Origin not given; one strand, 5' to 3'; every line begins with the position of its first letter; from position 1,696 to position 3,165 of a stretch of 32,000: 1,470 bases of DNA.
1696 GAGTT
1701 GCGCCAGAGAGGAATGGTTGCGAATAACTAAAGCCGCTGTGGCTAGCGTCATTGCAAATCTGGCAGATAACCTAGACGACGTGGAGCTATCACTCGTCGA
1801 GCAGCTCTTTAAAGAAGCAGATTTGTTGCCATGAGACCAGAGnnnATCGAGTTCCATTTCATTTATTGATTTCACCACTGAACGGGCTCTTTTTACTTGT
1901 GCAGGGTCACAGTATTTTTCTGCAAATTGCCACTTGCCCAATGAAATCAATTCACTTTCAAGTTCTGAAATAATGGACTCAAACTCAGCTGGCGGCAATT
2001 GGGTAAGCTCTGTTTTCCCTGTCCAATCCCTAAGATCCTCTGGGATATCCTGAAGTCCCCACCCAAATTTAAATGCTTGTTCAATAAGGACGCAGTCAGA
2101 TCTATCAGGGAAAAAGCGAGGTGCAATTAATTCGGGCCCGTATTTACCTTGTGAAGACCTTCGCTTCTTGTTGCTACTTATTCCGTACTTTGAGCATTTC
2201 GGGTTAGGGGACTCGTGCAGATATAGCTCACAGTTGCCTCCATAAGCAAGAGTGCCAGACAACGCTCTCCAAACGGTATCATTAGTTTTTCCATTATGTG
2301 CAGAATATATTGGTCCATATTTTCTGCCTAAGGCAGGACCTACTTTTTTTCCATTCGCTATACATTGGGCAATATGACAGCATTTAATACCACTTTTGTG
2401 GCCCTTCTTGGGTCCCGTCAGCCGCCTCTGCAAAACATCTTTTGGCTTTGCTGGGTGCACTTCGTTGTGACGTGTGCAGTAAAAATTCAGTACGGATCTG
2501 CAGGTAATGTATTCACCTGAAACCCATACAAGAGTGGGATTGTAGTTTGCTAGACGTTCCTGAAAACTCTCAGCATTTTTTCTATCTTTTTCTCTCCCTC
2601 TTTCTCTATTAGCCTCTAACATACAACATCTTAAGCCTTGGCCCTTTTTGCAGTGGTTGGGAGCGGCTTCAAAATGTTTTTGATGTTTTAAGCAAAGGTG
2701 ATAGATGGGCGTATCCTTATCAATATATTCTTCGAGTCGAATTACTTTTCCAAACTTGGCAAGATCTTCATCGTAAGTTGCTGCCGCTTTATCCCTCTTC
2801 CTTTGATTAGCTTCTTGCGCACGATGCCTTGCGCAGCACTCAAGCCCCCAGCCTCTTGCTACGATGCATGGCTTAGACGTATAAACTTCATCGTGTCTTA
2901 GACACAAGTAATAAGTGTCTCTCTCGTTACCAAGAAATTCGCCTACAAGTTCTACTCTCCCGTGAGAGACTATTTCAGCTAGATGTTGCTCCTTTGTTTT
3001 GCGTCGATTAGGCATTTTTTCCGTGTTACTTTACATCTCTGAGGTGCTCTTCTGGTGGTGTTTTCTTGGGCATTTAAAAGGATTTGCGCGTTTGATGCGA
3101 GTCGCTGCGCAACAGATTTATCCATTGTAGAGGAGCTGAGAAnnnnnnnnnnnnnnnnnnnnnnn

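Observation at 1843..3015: Cargo protein with three Cys/His repeats fused to a GIY-YIG/T5orf172-like C-terminus: homing-endonuclease-like or defence nuclease?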

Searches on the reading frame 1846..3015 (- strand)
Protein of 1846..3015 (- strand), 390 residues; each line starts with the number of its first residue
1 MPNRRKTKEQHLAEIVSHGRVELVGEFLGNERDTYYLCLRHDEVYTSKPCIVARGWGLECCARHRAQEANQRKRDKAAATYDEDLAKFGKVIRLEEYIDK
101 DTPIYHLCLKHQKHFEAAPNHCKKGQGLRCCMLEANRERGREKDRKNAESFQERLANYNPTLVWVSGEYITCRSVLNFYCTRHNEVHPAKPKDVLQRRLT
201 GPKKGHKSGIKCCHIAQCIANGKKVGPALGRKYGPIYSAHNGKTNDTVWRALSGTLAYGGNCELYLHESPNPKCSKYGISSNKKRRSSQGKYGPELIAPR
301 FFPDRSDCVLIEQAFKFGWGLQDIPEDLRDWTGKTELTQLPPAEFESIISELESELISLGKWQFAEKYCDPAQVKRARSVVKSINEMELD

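Call 3: search_protein_families(library=pfam, proteins=[window:1846-3015:-], max_evalue=10)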
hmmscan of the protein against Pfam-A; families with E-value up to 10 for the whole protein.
window:1846-3015:- (390 aa): 1 family
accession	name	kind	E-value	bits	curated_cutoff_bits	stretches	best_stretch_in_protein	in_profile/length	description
PF12220.14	U1snRNP70_N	-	0.52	11.3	23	1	133-161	62-90/92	U1 small nuclear ribonucleoprotein of 70kDa MW N terminal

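Call 4: search_protein_families(library=phrogs, proteins=[window:1846-3015:-], max_evalue=1)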
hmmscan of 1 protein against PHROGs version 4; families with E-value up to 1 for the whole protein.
window:1846-3015:- (390 aa): 2 families
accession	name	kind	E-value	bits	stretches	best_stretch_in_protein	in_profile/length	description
phrog_681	-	DNA, RNA and nucleotide metabolism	3.2e-17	63.3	2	5-196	237-420/576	endonuclease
phrog_559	-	DNA, RNA and nucleotide metabolism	8e-10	39.1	1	4-197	121-297/607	HNH endonuclease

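Call 5: search_protein_families(library=ncbifam, proteins=[window:1846-3015:-], max_evalue=1)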
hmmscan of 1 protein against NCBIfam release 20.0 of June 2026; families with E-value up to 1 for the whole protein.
window:1846-3015:- (390 aa): 0 families

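Call 6: search_solved_structures(query=window:1846-3015:-, max_evalue=10, show_alignments=2)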
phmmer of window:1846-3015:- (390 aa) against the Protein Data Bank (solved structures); distinct sequences matched with E-value up to 10: 0.

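Call 7: find_homologous_proteins(query=window:1846-3015:-, max_evalue=0.001)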
Query window:1846-3015:- (390 aa): 9 proteins with E <= 0.001 among 2583 candidates.
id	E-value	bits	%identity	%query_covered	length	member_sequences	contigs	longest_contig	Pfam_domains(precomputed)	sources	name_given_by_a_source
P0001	1.5e-273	925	100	100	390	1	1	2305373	-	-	-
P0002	8.3e-202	689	73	100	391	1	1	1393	-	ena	-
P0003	6.6e-84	300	41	96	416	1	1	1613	-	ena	-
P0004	1.4e-83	299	41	95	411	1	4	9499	-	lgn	-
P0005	2.1e-82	295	42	94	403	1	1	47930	-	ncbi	-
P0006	1.6e-81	293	42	94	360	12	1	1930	-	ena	-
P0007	6.2e-79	284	44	97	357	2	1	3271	PF05265.21,PF21817.4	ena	-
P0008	3.6e-73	265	40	96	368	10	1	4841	-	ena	-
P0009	1.2e-47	181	27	99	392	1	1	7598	-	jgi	jgi:hypothetical protein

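Call 9: search_protein_families(library=padloc, proteins=[window:1846-3015:-], max_evalue=1)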
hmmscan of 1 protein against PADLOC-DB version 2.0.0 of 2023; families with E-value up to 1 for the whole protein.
window:1846-3015:- (390 aa): 0 families

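Call 11: search_protein_families(library=pfam, alignment_id=A1, max_evalue=1)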
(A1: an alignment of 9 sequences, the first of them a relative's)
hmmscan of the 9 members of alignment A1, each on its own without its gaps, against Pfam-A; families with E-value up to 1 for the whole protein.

A. member 1, P0001 (390 aa): 1 family
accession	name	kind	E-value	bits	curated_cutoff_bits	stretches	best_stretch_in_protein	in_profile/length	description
PF12220.14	U1snRNP70_N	-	0.52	11.3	23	1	133-161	62-90/92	U1 small nuclear ribonucleoprotein of 70kDa MW N terminal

B. families by the number of members that match (of 9 scanned): 12 families
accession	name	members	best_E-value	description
PF21817.3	CapR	5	4.7e-09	CapR homology domain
PF22664.1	TRI-like_N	2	0.028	Trichothecene 3-O-acetyltransferase-like N-terminal domain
PF04545.22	Sigma70_r4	1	0.00015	Sigma-70, region 4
PF13404.12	HTH_AsnC-type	1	0.024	AsnC-type helix-turn-helix domain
PF18608.7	XAF1_C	1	0.025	XIAP-associated factor 1 C-terminal domain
PF13700.11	DUF4158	1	0.059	Domain of unknown function (DUF4158)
PF19704.5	DNAPKcs_CC5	1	0.13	DNA-PKcs, CC5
PF12844.13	HTH_19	1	0.15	Helix-turn-helix domain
PF20918.2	SPOCS_spoVID-N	1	0.17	SPOCS_spoVID-N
PF01185.23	Hydrophobin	1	0.35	Fungal hydrophobin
PF10979.13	DUF2786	1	0.35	Protein of unknown function (DUF2786)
PF12220.14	U1snRNP70_N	1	0.52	U1 small nuclear ribonucleoprotein of 70kDa MW N terminal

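Call 14: search_protein_families(library=pfam, proteins=[P0002, P0003, P0004, P0005, P0006, P0007, P0008, P0009], max_evalue=0.1)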
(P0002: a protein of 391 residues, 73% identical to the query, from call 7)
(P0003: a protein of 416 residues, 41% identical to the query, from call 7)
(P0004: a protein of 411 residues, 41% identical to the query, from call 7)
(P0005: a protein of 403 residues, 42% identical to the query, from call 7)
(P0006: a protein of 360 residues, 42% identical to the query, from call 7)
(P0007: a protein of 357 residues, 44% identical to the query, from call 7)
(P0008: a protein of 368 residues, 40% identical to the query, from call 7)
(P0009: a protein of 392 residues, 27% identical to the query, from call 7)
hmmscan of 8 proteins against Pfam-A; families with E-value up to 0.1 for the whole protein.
P0002 (391 aa): 0 families

P0003 (416 aa): 1 family
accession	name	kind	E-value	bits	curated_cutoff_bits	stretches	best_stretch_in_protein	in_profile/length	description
PF21817.3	CapR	-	0.00053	20.6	24.2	0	22-60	20-64/67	CapR homology domain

P0004 (411 aa): 2 families
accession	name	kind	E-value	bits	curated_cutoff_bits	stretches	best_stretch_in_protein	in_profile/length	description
PF04545.22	Sigma70_r4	-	0.00015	21.6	24.1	1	9-45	8-44/50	Sigma-70, region 4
PF13404.12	HTH_AsnC-type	-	0.024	14.9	27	0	17-43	13-39/42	AsnC-type helix-turn-helix domain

P0005 (403 aa): 2 families
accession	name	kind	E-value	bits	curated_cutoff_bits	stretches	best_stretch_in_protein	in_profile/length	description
PF18608.7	XAF1_C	-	0.025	14.6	25.8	1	97-118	27-48/54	XIAP-associated factor 1 C-terminal domain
PF21817.3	CapR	-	0.051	14.2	24.2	0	75-110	23-64/67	CapR homology domain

P0006 (360 aa): 0 families

P0007 (357 aa): 1 family
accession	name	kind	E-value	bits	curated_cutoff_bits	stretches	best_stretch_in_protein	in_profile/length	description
PF21817.3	CapR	-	4.7e-09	36.7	24.2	2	22-61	20-65/67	CapR homology domain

P0008 (368 aa): 2 families
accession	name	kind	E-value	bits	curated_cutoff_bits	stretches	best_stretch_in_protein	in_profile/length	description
PF21817.3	CapR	-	0.011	16.3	24.2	0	35-74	19-64/67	CapR homology domain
PF22664.1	TRI-like_N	-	0.028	14.6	27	1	151-205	13-71/157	Trichothecene 3-O-acetyltransferase-like N-terminal domain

P0009 (392 aa): 1 family
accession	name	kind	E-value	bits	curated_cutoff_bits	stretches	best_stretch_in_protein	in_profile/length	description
PF13700.11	DUF4158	-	0.059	13.7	27.4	0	43-63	91-110/165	Domain of unknown function (DUF4158)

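Call 20: predict_structure(alignment_id=A1)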
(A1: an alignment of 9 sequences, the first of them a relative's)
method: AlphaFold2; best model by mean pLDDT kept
length: 390 residues; sequences in the alignment: 9
mean_pLDDT: 83.0   pTM: 0.42
mean pLDDT of the five models: 83.0, 80.8, 79.3, 79.2, 79.0
residues with pLDDT >= 90: 155; 70-90: 177; 50-70: 26; < 50: 32
segments of 3 or more residues with pLDDT < 50: 1-3, 200-208, 227-243
pLDDT, mean of each block of 10 residues (from residue 1): 67 87 89 90 90 83 88 92 91 93 93 92 83 84 89 88 89 88 85 70 46 68 51 37 67 85 94 92 86 93 95 90 84 88 95 96 94 84 62
secondary structure, 60 per line:
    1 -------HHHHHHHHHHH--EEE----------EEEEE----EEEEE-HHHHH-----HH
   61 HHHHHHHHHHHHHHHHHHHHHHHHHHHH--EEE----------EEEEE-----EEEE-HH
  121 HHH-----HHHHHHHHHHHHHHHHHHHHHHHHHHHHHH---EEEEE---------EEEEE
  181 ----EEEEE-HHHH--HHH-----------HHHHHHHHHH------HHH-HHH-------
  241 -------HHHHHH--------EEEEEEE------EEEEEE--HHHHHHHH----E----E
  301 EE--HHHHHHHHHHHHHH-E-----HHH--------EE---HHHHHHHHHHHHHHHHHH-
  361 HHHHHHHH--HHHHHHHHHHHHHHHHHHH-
elements in order: H8-18 E21-23 E34-38 E43-47 H49-53 H59-88 E91-93 E104-108 E114-117 H119-123 H129-158 E162-166 E176-180 E185-189 H191-194 H211-220 H248-253 E262-268 E275-280 H283-290 E300-302 H305-318 H342-359 H361-368 H371-389

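Call 23: fold_search(model_id=the predicted structure, library=pdb)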
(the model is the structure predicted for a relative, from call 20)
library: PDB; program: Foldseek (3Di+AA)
matches with E <= 10: 142; with E <= 0.001: 0
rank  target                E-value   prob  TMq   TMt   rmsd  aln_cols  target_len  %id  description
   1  7nvr_l                6.3e-02  0.12  0.13  0.11  21.1       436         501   10  Human Mediator with RNA Polymerase II Pre-initiation complex (released 2021-05-05)
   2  6mw7_C                3.0e-01  0.04  0.07  0.06  17.2       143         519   10  Crystal structure of ATPase module of SMCHD1 bound to ATP (released 2019-09-11)
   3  6yxx_E2               3.3e-01  0.05  0.10  0.10  30.1       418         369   13  State A of the Trypanosoma brucei mitoribosomal large subunit assembly intermediate (released 2020-10-14)
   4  8dg5_K                3.5e-01  0.11  0.10  0.15  20.5       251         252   13  Structural Basis of MicroRNA Biogenesis by Dicer-1 and Its Partner Protein Loqs-PB - complex IIb (released 2022-11-16)
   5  6mw7_A                4.4e-01  0.03  0.07  0.06  17.2       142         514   10  Crystal structure of ATPase module of SMCHD1 bound to ATP (released 2019-09-11)
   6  6mw7_B                5.2e-01  0.03  0.07  0.06  17.3       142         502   10  Crystal structure of ATPase module of SMCHD1 bound to ATP (released 2019-09-11)
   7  6ha7_A                7.2e-01  0.02  0.09  0.10  19.9       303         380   10  Crystal structure of the BiP NBD and MANF complex (released 2019-02-06)
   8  6ha7_B                8.5e-01  0.01  0.08  0.08  20.9       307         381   10  Crystal structure of the BiP NBD and MANF complex (released 2019-02-06)
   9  9w4s_A                1.0e+00  0.04  0.14  0.14  27.5       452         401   10  Cryo-EM structure of hTUT4_mini:hLin28A:pre-let-7g miRNA_UUU, conformation 2 (released 2025-12-03)
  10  9fnd_Y                1.1e+00  0.04  0.08  0.10  13.7       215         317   11  Transcriptional activator PafBC bound to mycobacterial RNA polymerase (released 2025-02-12)
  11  6mw7_D                1.3e+00  0.02  0.07  0.06  17.3       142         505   10  Crystal structure of ATPase module of SMCHD1 bound to ATP (released 2019-09-11)
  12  5aqx                  1.8e+00  0.01  0.08  0.08  18.5       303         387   12  Fragment-based screening of HSP70 sheds light on the functional role of ATP-binding site residues (released 2016-10-05)
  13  5ygf_A                2.1e+00  0.01  0.06  0.11  40.3       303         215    9  Crystal structure of Drosophila melanogaster Papi extended Tudor domain (D287A) in complex with Piwi N-terminal R10-un (released 2018-03-14)
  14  22gw_B                2.2e+00  0.06  0.07  0.10  20.1       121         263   12  Crystal structure of the CJ1041C protein from Campylobacter jejuni in the apo form in space group P2 (released 2026-04-01)
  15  5ygb                  2.2e+00  0.04  0.06  0.11  32.2       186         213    8  Crystal structure of drosophila melanogaster Papi extended Tudor domain mutant - D287A (released 2018-03-14)
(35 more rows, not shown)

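Call 24: fold_search(model_id=the predicted structure, library=viral)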
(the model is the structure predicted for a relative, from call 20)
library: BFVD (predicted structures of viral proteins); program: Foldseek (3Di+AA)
matches with E <= 10: 834; with E <= 0.001: 168
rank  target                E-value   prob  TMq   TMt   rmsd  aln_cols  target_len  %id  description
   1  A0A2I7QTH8            1.4e-13  1.00  0.23  0.27  16.9       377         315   18  (no name in the UniProt tables at hand)
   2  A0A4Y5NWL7            1.1e-12  1.00  0.20  0.21  25.1       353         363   15  (no name in the UniProt tables at hand)
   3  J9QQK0                1.7e-12  1.00  0.17  0.20  15.2       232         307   17  Treble clef zinc finger domain-containing protein [Listeria phage P70]
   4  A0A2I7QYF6            2.1e-12  1.00  0.27  0.33  17.4       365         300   14  (no name in the UniProt tables at hand)
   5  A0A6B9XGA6            2.4e-12  1.00  0.22  0.26  16.5       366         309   14  Bacteriophage T5 Orf172 DNA-binding domain-containing protein [Escherichia phage navn]
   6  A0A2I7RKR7            5.4e-12  1.00  0.23  0.23  25.6       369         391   12  (no name in the UniProt tables at hand)
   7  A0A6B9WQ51            5.4e-12  1.00  0.23  0.22  31.1       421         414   16  Uncharacterized protein [Escherichia phage kaaroe]
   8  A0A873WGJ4            1.1e-11  1.00  0.25  0.29  14.7       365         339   14  GIY-YIG nuclease family protein [Klebsiella phage Miami]
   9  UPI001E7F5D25         1.6e-11  1.00  0.23  0.30  24.1       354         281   16  (no name look-up for this kind of identifier)
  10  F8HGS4                3.0e-11  1.00  0.24  0.30  14.4       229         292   17  (no name in the UniProt tables at hand)
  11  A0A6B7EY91            3.0e-11  1.00  0.24  0.25  22.0       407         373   12  (no name in the UniProt tables at hand)
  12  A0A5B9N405            5.0e-11  1.00  0.21  0.21  26.7       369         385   13  CapR homology domain-containing protein [Aeromonas phage 4L372XY]
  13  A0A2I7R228            5.9e-11  1.00  0.23  0.22  19.5       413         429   15  (no name in the UniProt tables at hand)
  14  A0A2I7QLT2            6.2e-11  1.00  0.21  0.17  18.3       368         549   15  (no name in the UniProt tables at hand)
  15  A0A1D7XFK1            1.2e-10  1.00  0.21  0.18  28.8       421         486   16  CapR homology domain-containing protein [Escherichia phage ESCO13]
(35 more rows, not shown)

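Call 28: search_dna_similar(query=window:1846-3015:-, collection=phages, mode=protein, max_evalue=0.001, max_rows=30)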
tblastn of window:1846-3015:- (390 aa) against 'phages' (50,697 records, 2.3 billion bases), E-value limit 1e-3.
Records with a match: 1; places in all: 1; records where one place covers at least 80% of the query: 0.
Best place of each record, by identity: <60% 1.
By first word of the organism name: Bacteriophage 1.
By host as written in the record: - 1.
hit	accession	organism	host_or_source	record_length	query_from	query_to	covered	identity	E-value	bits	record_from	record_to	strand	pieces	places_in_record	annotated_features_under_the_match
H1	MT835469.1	Bacteriophage sp.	human fecal samples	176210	4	208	53%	21.3%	2e-4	50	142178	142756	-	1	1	record has no annotation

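Call 30: find_encoding_contigs(protein=P0005, flank=10000, max_places=3)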
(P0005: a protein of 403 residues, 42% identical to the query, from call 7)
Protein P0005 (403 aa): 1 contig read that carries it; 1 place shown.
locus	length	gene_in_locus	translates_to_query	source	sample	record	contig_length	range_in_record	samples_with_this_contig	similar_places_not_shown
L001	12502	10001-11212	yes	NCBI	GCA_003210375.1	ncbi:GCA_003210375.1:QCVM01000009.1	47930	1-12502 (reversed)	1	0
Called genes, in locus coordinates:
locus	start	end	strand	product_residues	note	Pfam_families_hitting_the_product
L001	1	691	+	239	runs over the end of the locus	PF11320:DUF3122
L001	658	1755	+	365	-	PF00383:dCMP_cyt_deam_1, PF14437:MafB19-deam (weak), PF01872:RibD_C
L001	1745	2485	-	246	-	PF07885:Ion_trans_2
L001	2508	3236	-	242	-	PF02586:SRAP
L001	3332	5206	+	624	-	PF06480:FtsH_ext, PF00004:AAA, PF07728:AAA_5 (faint), PF23902:AAA_lid_PRS2_C (faint), PF17862:AAA_lid_3, PF01434:Peptidase_M41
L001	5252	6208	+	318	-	PF02729:OTCace_N, PF00185:OTCace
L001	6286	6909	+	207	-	PF01726:LexA_DNA_bind, PF00717:Peptidase_S24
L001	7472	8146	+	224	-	-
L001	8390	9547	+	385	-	-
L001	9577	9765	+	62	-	-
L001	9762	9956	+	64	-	-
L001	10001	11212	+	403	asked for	-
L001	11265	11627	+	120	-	-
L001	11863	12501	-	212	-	?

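Call 31: find_encoding_contigs(protein=P0004, flank=10000, max_places=4)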
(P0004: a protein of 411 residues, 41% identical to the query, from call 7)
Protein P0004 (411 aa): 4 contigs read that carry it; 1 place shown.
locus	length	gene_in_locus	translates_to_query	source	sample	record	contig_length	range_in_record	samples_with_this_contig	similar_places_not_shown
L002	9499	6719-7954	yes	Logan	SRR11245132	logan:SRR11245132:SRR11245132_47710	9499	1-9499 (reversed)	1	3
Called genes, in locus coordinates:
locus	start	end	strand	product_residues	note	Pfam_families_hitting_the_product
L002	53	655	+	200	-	-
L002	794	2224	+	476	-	-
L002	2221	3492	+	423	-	-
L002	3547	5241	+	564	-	-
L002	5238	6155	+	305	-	-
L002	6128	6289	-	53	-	-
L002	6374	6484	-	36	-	-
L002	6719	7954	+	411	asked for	-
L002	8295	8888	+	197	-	-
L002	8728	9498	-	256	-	?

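Call 32: find_encoding_contigs(protein=P0009, flank=10000, max_places=3)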
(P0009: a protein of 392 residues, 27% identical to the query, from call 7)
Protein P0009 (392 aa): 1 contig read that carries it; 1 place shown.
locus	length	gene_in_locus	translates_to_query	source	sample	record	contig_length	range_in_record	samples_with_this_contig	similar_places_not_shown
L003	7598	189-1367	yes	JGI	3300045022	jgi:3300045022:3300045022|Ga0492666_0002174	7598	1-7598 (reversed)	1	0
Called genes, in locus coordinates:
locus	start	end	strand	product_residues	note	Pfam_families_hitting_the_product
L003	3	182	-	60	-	?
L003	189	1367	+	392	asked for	-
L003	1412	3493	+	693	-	PF01612:DNA_pol_A_exo1, PF00476:DNA_pol_A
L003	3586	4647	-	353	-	PF27132:XisAC_2nd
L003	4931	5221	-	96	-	-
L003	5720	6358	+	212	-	-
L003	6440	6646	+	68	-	-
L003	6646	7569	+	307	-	-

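Call 43: search_protein_families(library=pfam, alignment_id=A4, max_evalue=0.01)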
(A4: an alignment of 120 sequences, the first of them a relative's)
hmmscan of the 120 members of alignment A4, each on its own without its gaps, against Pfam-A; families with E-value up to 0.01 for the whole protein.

A. member 1, P0001 (390 aa): 0 families

B. families by the number of members that match (of 120 scanned): 114 families (the first 25 are shown)
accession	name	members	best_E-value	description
PF13384.12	HTH_23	59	6.7e-25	Homeodomain-like domain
PF13936.12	HTH_38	55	1.2e-29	Helix-turn-helix domain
PF19575.5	HTH_58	51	3.2e-25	Helix-turn-helix domain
PF02796.21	HTH_7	49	6.1e-26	Helix-turn-helix domain of resolvase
PF13518.12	HTH_28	48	3.6e-21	Helix-turn-helix domain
PF04218.19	CENP-B_N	47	1e-30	CENP-B N-terminal DNA-binding domain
PF04545.22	Sigma70_r4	42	2.8e-19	Sigma-70, region 4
PF08281.18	Sigma70_r4_2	34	3.7e-15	Sigma-70, region 4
PF01527.26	HTH_Tnp_1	34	6.6e-15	Transposase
PF00196.25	GerE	32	1.1e-13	Bacterial regulatory proteins, luxR family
PF13551.12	HTH_29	28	1.2e-17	Winged helix-turn helix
PF13542.12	HTH_Tnp_ISL3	27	5.2e-17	Helix-turn-helix domain of transposase family ISL3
PF08765.17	Mor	25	2.3e-14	Mor transcription activator family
PF08279.18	HTH_11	22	2.8e-08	HTH domain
PF18024.7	HTH_50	20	5.2e-11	Helix-turn-helix domain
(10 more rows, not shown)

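Call 55: search_protein_families(library=pfam, proteins=[L001:7472-8143:+, L001:8390-9544:+, L001:11866-12465:-], max_evalue=0.01)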
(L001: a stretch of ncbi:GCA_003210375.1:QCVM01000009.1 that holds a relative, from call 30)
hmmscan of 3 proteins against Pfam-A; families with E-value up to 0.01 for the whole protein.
L001:7472-8143:+ (224 aa): 3 families
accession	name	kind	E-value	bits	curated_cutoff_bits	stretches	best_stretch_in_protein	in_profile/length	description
PF00413.30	Peptidase_M10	-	0.00072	19.9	24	1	146-174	93-124/159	Matrixin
PF13582.12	Reprolysin_3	-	0.0018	19.3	22.4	1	139-174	83-122/123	Metallo-peptidase family M12B Reprolysin-like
PF13583.11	Reprolysin_4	-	0.0019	18.3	22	1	134-176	114-153/203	Metallo-peptidase family M12B Reprolysin-like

L001:8390-9544:+ (385 aa): 0 families

L001:11866-12465:- (200 aa): 0 families

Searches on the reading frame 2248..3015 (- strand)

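Call 3: search_protein_families(library=pfam, proteins=[window:2248-3015:-], max_evalue=10)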
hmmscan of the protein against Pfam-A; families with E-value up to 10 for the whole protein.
seq(256 aa): 3 families
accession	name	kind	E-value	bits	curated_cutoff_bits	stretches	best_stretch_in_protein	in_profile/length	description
PF12220.14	U1snRNP70_N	-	0.23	12.5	23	1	133-161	62-90/92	U1 small nuclear ribonucleoprotein of 70kDa MW N terminal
PF23459.1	S1_RRP5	-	0.26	12.3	27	1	90-137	19-63/72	RRP5 S1 domain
PF23493.1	CysS_C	-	7.4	7.2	23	1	67-95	16-44/51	Cysteinyl-tRNA ligase anticodon binding domain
